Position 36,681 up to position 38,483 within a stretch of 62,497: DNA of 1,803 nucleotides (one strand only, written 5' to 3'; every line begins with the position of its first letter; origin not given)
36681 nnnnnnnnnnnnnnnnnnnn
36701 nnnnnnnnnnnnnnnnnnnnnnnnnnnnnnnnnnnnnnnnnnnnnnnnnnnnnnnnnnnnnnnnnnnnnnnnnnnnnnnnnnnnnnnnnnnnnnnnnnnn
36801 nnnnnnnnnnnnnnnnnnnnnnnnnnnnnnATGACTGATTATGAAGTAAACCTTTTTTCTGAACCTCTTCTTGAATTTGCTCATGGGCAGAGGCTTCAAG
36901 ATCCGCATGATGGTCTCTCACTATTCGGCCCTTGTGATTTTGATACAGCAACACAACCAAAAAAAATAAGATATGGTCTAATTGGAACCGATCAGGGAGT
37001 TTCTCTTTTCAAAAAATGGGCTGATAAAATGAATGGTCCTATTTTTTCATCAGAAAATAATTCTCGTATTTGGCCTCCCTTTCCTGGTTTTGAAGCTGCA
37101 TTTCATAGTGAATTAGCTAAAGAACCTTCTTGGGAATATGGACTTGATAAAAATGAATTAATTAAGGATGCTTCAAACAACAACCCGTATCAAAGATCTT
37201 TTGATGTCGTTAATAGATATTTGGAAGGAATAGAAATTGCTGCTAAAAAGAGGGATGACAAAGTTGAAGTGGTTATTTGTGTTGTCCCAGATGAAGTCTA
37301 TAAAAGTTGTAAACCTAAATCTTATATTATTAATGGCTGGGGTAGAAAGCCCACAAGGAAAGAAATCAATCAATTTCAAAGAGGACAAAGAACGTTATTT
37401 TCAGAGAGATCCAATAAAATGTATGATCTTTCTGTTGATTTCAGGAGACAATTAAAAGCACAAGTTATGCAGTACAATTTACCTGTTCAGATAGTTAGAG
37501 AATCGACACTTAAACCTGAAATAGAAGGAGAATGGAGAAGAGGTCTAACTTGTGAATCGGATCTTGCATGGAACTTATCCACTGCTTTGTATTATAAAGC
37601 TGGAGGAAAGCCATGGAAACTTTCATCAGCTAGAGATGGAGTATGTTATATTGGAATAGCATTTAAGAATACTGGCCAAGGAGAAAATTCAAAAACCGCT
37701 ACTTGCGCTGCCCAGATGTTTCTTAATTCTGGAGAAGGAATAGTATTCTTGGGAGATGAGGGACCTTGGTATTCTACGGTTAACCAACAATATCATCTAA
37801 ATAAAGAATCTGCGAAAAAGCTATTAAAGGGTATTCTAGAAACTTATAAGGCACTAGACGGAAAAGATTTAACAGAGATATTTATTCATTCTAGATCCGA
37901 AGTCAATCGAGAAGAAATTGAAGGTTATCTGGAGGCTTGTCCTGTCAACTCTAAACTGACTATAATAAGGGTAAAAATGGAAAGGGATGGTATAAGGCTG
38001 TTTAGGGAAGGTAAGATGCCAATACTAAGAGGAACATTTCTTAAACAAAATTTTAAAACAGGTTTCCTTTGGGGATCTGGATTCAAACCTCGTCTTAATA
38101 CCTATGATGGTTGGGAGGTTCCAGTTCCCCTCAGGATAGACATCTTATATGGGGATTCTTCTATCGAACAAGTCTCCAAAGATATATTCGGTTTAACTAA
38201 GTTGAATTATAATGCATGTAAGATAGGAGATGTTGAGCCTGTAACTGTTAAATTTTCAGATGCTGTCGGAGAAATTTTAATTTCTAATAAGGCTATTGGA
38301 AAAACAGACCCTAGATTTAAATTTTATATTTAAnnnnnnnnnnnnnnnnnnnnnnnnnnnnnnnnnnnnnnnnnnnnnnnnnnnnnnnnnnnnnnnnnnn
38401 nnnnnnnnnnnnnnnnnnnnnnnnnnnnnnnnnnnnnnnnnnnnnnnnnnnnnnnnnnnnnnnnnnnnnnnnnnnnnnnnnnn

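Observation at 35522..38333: SPARTA-type TIR-APAZ + short pAgo pair in a DPANN-like archaeal island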

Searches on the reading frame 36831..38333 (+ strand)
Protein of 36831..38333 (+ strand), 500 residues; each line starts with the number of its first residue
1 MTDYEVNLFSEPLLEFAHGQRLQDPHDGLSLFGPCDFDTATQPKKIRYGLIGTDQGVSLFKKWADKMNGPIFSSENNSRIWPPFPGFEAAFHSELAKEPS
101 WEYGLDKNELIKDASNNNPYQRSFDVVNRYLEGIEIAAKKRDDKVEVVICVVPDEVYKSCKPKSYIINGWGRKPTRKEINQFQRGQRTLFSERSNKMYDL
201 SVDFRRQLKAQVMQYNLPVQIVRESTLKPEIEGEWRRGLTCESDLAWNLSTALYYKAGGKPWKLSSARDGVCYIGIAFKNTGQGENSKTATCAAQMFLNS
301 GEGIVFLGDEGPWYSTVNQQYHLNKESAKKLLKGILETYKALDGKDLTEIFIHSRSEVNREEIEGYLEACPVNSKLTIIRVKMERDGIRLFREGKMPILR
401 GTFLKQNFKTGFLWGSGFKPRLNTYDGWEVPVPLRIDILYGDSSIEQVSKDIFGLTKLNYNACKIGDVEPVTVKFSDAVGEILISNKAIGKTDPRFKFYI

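Call 3: search_protein_families(library=pfam, proteins=[window:36831-38333:+], max_evalue=0.01)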
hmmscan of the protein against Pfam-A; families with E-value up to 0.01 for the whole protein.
window:36831-38333:+ (500 aa): 0 families

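Call 4: search_protein_families(library=padloc, proteins=[window:36831-38333:+], max_evalue=0.01)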
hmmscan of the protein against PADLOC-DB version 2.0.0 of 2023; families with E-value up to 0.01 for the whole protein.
window:36831-38333:+ (500 aa): 18 families
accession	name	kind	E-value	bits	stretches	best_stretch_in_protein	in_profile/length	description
PDLC02378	pAgo_I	-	3.6e-173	574.9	1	5-500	3-493/493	Class I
PDLC02436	pAgo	-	2.3e-120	400.5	1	9-499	10-459/460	-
PDLC02376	pAgo_I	-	1.6e-108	361.8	1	5-500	2-455/455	Class I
PDLC02377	pAgo_I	-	2.4e-55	186.1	2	200-499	158-456/457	Class I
PDLC02392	pAgo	-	2e-41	140.1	1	201-499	51-343/346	-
PDLC02420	Aga_SIR2-PNTD1-PNTD2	-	1.2e-34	117.8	2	199-500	707-1010/1010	Class I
PDLC02384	pAgo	-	4.3e-33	112.6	2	201-482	729-1012/1030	-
PDLC02428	PprPIWI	-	6.2e-13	46.4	1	199-480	403-646/666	-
PDLC02397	pAgo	-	4e-12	43.8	1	201-482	311-562/578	-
PDLC02381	pAgo_II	-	4.2e-10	36.7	1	206-488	332-600/617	Class II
PDLC02388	pAgo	-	6.3e-10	36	1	206-481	445-697/716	-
PDLC02389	pAgo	-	2e-07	27.8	1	212-480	467-715/733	-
PDLC02394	pAgo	-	2.3e-06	23.6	1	244-478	861-1093/1121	-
PDLC02386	pAgo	-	6.6e-05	19.6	1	214-462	440-662/697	-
PDLC02383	pAgo_II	-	0.00012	18.3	1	401-479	671-744/767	Class II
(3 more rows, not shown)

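Call 5: search_protein_families(library=ncbifam, proteins=[window:36831-38333:+], max_evalue=0.01)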
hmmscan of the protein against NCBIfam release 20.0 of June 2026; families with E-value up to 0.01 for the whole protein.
window:36831-38333:+ (500 aa): 0 families

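Call 6: search_solved_structures(query=window:36831-38333:+, max_evalue=0.001, show_alignments=2)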
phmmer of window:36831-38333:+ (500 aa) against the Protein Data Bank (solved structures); distinct sequences matched with E-value up to 0.001: 11.
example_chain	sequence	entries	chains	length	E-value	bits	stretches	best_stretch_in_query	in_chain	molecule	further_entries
8ifk_B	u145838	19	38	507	4.7e-107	362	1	8-500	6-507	Piwi domain-containing protein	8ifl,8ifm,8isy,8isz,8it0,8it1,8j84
8j8h_A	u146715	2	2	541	5.3e-107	361.8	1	8-500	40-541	Piwi domain-containing protein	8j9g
8fex_B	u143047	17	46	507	7.4e-107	361.3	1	8-500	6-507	short pAgo | Piwi domain-containing protein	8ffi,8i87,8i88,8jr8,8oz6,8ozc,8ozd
8j7s_A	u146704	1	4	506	2.6e-106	359.5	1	8-499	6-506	Piwi domain-containing protein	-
8qlo_B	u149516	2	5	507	2.4e-105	356.3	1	9-500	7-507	Short prokaryotic Argonaute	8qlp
9om4_B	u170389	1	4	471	1.4e-51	178.9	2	201-499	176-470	Prokaryotic argonaute MID-PIWI family protein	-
9jsb_A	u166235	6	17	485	5.5e-43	150.6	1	4-483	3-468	Ago | pAgo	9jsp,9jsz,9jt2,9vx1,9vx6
9qbp_B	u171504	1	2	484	9.1e-36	126.8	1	194-485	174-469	Protein argonaute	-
9qbl_B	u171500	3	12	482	1.5e-35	126.1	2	202-483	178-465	Protein argonaute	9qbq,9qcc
8in8_C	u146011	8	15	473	2.3e-19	72.7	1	202-483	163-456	Piwi domain protein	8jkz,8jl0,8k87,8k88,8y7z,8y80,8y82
6qzk_A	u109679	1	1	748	4.9e-05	25.4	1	247-480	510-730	Protein argonaute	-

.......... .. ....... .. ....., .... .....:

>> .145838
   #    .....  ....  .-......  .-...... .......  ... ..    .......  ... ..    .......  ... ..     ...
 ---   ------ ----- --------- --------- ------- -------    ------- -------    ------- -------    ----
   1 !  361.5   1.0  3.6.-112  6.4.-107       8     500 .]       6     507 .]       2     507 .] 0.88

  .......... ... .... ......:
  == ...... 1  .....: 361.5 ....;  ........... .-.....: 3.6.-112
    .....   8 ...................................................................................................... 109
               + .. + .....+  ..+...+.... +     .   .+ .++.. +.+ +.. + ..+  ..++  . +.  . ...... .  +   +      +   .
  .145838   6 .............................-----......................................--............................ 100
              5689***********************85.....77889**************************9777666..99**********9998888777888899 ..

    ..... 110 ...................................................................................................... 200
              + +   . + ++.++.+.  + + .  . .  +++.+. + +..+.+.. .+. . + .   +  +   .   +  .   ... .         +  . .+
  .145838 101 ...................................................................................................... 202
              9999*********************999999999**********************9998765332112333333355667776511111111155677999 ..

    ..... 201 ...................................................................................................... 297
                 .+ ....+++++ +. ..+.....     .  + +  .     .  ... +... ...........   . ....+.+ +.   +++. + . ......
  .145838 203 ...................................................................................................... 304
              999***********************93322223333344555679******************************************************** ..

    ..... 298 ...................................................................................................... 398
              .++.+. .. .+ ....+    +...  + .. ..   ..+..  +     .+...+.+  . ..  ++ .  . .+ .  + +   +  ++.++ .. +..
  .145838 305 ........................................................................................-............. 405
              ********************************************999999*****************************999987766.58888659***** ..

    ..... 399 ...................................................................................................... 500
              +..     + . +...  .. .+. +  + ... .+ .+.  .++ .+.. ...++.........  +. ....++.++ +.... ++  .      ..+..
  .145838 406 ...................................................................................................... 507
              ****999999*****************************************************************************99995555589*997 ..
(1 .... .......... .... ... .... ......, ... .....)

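Call 17: find_encoding_contigs(protein=window:36831-38333:+, flank=10000, max_places=6)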
Protein window:36831-38333:+ (500 aa): 8 contigs read that carry it; 6 places shown.
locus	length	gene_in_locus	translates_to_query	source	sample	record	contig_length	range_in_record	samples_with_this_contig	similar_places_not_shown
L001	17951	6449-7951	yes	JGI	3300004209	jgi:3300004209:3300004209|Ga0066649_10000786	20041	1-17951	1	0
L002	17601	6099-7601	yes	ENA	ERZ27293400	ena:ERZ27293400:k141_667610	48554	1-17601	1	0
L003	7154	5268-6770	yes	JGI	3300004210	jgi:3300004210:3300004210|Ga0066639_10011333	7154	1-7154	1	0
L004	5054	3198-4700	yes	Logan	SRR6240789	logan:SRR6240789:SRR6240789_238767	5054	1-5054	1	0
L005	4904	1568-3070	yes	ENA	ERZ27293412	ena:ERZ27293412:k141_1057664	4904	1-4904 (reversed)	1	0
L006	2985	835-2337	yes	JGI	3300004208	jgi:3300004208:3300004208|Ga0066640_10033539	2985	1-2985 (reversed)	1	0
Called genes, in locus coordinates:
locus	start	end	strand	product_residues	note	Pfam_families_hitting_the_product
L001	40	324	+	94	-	-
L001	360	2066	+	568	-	PF01555:N6_N4_Mtase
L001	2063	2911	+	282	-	-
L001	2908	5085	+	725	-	PF00270:DEAD, PF00271:Helicase_C (faint), PF01637:ATPase_2 (weak), PF04851:ResIII, PF18766:SWI2_SNF2, PF27151:YagJ (weak)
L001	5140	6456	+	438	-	PF13676:TIR_2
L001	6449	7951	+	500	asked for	-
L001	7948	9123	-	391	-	PF00589:Phage_integrase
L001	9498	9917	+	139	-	-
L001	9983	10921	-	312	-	PF02661:Fic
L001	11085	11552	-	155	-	-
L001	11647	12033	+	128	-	-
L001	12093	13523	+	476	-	PF00478:IMPDH, PF03060:NMO (faint), PF00571:CBS (weak), PF01070:FMN_dh (weak), PF00571:CBS (weak), PF00977:His_biosynth (faint)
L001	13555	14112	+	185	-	PF00160:Pro_isomerase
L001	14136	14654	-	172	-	-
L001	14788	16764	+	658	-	PF04851:ResIII (faint), PF13307:Helicase_C_2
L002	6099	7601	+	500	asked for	-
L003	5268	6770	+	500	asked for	-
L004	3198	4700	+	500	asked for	-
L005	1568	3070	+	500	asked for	-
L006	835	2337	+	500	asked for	-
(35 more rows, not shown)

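Call 23: find_homologous_proteins(query=window:36831-38333:+, max_evalue=0.00001)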
Query window:36831-38333:+ (500 aa): 3482 proteins with E <= 0.00001 among 8000 candidates; the best 120 are listed.
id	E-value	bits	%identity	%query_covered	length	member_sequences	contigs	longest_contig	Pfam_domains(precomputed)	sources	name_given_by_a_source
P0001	0.0e+0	1167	100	100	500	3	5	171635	-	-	-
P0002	2.3e-214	731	61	100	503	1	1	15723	-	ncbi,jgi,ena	-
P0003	2.0e-211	721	61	99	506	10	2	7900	-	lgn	-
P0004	9.3e-209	712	59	99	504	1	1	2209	-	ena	-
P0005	7.9e-208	709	60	99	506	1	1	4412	-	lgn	-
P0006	9.4e-207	706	61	100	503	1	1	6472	-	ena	-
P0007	1.1e-204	699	59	99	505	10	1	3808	-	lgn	-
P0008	4.1e-200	684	57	99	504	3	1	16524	-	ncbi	-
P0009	9.0e-197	673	58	99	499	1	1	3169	-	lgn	-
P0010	1.8e-196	672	56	99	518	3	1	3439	-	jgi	-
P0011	4.8e-196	670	58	99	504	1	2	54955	-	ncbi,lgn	-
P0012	5.3e-196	670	57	99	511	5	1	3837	-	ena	-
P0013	1.1e-195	669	57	99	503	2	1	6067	-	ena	-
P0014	3.5e-194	664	56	99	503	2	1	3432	-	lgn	-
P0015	6.1e-194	664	56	99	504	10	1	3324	-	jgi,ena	-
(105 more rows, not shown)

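Call 27: find_related_loci(query=A1, collection=genome_contigs, flank=6000)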
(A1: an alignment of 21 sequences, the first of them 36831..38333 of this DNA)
Query A1 (500 aa) in genome_contigs; peptide patterns used: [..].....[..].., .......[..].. (x = any residue, [..] = any of these).
261 stretches matched a pattern; 222 encode a relative of the query (tblastn E <= 1e-3); the best 80 are kept; 80 distinct loci.
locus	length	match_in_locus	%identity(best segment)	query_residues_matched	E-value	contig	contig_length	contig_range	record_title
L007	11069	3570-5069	58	4-500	0e+0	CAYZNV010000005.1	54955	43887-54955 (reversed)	MAG TPA_asm: uncultured archaeon isolate SRP278252_co2_833 genome assembly, contig: NODE_972_length_54955_cov_5.538980,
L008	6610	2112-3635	57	5-500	0e+0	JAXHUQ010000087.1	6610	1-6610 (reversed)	MAG: Halobacteriota archaeon isolate MAG55_tar_biofilm MAG55_87, whole genome shotgun sequence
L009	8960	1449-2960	56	5-500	0e+0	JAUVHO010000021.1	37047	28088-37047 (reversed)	MAG: Methanomassiliicoccales archaeon isolate CSMAG_404 CSMAG_404_k141_1468087_length_37047_cov_10.0000, whole genome sh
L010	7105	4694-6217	56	5-500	0e+0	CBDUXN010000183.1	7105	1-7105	MAG TPA_asm: uncultured Thermoplasmata archaeon isolate SRR22302370_concoct_146 genome assembly, contig: ERZ25074855.116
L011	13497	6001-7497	55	7-500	0e+0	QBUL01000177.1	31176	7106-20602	ANME-1 cluster archaeon GoMg1 GOMG1_13, whole genome shotgun sequence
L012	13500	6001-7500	55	1-500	0e+0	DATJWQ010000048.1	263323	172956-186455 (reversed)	MAG TPA_asm: Verrucomicrobiia bacterium isolate SMAG_U15103 k141_922051, whole genome shotgun sequence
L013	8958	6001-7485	57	6-500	0e+0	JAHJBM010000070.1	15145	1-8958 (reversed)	MAG: Candidatus Micrarchaeota archaeon isolate Modern_marine.mb.254 Modern_marine.mb.254_k141_1774054, whole genome shot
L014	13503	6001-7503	56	1-500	0e+0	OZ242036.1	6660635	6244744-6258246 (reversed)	MAG: Candidatus Poribacteria bacterium isolate 54b3e0b4-8990-4cd1-959a-c9693763f33b genome assembly, chromosome: 1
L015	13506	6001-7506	54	1-500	0e+0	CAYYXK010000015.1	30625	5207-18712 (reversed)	MAG TPA_asm: uncultured Thermoplasmata archaeon isolate SRP141559_co1_62 genome assembly, contig: NODE_586_length_30625_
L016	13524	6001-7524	55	5-500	0e+0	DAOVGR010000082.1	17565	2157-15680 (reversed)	MAG TPA_asm: Thermoplasmatales archaeon isolate CSMAG_1140 CSMAG_1140_k141_1319334_length_17565_cov_10.9747, whole genom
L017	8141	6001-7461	55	6-500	0e+0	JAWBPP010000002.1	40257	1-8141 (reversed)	MAG: Candidatus Anstonellaceae archaeon isolate HNT-4_202101_bins_86 HNT-4_202101_bins_86_scaffold_2, whole genome shotg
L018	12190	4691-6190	55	1-500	0e+0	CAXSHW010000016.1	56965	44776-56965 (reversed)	MAG: uncultured Pyrinomonadaceae bacterium isolate private_X4_metawrap_bin.3 genome assembly, contig: private_X4_metawra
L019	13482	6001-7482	55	8-500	0e+0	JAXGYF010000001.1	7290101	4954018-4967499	MAG: Candidatus Vecturithrix sp. isolate AnMBR.bin507 bin507_1, whole genome shotgun sequence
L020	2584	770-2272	55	6-500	0e+0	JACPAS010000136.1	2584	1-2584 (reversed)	MAG: Candidatus Micrarchaeota archaeon isolate NC_groundwater_237_Ag_S-0.2um_36_6 S5_GD2017_2_S2_scaffold_46258, whole g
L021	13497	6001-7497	54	1-500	0e+0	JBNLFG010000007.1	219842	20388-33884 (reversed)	MAG: Anaerolineales bacterium isolate C1.bin.8.strict NODE_7_length_219842_cov_5.909608, whole genome shotgun sequence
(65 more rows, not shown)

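Call 44: search_dna_similar(query=window:36831-38333:+, collection=plasmids, mode=protein, max_rows=25)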
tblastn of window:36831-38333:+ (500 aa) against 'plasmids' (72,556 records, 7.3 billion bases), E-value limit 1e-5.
Records with a match: 102; places in all: 106; records where one place covers at least 80% of the query: 86.
Best place of each record, by identity: <60% 102.
By first word of the organism name: Rhizobium 17; Bradyrhizobium 10; Sinorhizobium 6; Mesorhizobium 5; Haloarcula 4; Sphingomonas 3; Nostoc 3; Halorarius 3; Aminobacter 2; Agrobacterium 2; and 38 more.
By predicted mobility (MOB-suite, as given by PLSDB): conjugative 52; non-mobilizable 46; mobilizable 4.
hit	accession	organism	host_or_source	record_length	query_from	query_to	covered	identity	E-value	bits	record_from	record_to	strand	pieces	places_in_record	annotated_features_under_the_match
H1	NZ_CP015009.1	Aminobacter aminovorans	cell culture,soil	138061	9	500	98%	38.0%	4e-98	332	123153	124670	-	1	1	hypothetical protein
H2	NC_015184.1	Agrobacterium tumefaciens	-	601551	4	500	99%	37.4%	4e-95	323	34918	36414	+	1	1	hypothetical protein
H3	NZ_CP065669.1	Sphingomonas paucimobilis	-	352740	9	500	98%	37.5%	2e-95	323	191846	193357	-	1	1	hypothetical protein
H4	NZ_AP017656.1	Sphingobium cloacae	-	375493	9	500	98%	37.5%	2e-95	323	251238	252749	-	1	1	hypothetical protein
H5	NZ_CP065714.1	Sphingomonas paucimobilis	-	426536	9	500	98%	37.5%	2e-95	323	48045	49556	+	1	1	hypothetical protein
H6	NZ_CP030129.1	Indioceanicola profundi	sediment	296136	9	500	98%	37.0%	2e-96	327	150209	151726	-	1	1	hypothetical protein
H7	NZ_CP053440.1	Rhizobium brockwellii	Trifolium repens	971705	1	500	100%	36.1%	8e-48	330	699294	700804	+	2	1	hypothetical protein (x2) | toll/interleukin-1 receptor domain-containing protein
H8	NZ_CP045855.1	Agrobacterium sp. MA01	cell culture,Microcystis culture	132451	11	500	98%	36.3%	1e-94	321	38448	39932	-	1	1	hypothetical protein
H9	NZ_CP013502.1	Rhizobium esperanzae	Phaseolus vulgaris,Whole ...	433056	11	500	98%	36.1%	7e-93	316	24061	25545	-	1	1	hypothetical protein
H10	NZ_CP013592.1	Rhizobium sp. N871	Phaseolus vulgaris,Whole ...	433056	11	500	98%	36.1%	7e-93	316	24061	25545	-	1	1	hypothetical protein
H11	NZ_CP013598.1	Rhizobium sp. N741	Phaseolus vulgaris,Whole ...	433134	11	500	98%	36.1%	7e-93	316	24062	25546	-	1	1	hypothetical protein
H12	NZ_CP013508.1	Rhizobium sp. N1341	Phaseolus vulgaris,Whole ...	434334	11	500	98%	36.1%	7e-93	316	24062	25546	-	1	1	hypothetical protein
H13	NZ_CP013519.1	Rhizobium sp. N113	Phaseolus vulgaris,Whole ...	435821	11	500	98%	36.1%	7e-93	316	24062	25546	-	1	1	hypothetical protein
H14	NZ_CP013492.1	Rhizobium sp. N6212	Phaseolus vulgaris,Whole ...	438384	11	500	98%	36.1%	7e-93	316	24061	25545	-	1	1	hypothetical protein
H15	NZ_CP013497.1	Rhizobium sp. N621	Phaseolus vulgaris,Whole ...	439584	11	500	98%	36.1%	7e-93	316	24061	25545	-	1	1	hypothetical protein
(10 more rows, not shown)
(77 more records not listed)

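Call 59: find_encoding_contigs(protein=P0002, flank=8000, max_places=2)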
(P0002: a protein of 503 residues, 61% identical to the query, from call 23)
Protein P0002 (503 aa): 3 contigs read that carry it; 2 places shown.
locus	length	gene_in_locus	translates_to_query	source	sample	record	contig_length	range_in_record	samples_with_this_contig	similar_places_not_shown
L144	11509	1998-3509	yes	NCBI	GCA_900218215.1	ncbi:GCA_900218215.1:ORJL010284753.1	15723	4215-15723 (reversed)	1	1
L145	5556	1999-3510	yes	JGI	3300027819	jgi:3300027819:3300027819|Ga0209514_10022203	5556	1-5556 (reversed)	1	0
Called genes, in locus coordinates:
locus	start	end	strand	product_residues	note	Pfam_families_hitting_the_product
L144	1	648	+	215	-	?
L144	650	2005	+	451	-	PF13676:TIR_2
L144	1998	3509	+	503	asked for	-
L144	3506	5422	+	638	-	PF00580:UvrD-helicase, PF13086:AAA_11, PF13245:AAA_19, PF13401:AAA_22 (faint), PF13604:AAA_30 (faint), PF01443:Viral_helicase1 (faint), PF13361:UvrD_C, PF13538:UvrD_C_2, +1 more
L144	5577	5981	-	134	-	-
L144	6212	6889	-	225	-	PF01209:Ubie_methyltran, PF05219:DREV (weak), PF07021:MetW, PF13489:Methyltransf_23, PF13847:Methyltransf_31, PF08241:Methyltransf_11, PF08242:Methyltransf_12, PF13649:Methyltransf_25, +1 more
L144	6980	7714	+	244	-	PF01978:TrmB, PF08279:HTH_11 (faint)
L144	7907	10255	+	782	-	PF03235:GmrSD_N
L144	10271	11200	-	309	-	PF09250:Prim-Pol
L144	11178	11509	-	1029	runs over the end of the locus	PF26593:TraC-like, PF01935:DUF87, PF12846:AAA_10, PF19044:P-loop_TraG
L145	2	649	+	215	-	?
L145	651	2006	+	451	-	PF13676:TIR_2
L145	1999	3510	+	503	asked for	-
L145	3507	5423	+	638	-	PF00580:UvrD-helicase, PF13086:AAA_11, PF13245:AAA_19, PF13401:AAA_22 (faint), PF13604:AAA_30 (faint), PF01443:Viral_helicase1 (faint), PF13361:UvrD_C, PF13538:UvrD_C_2, +1 more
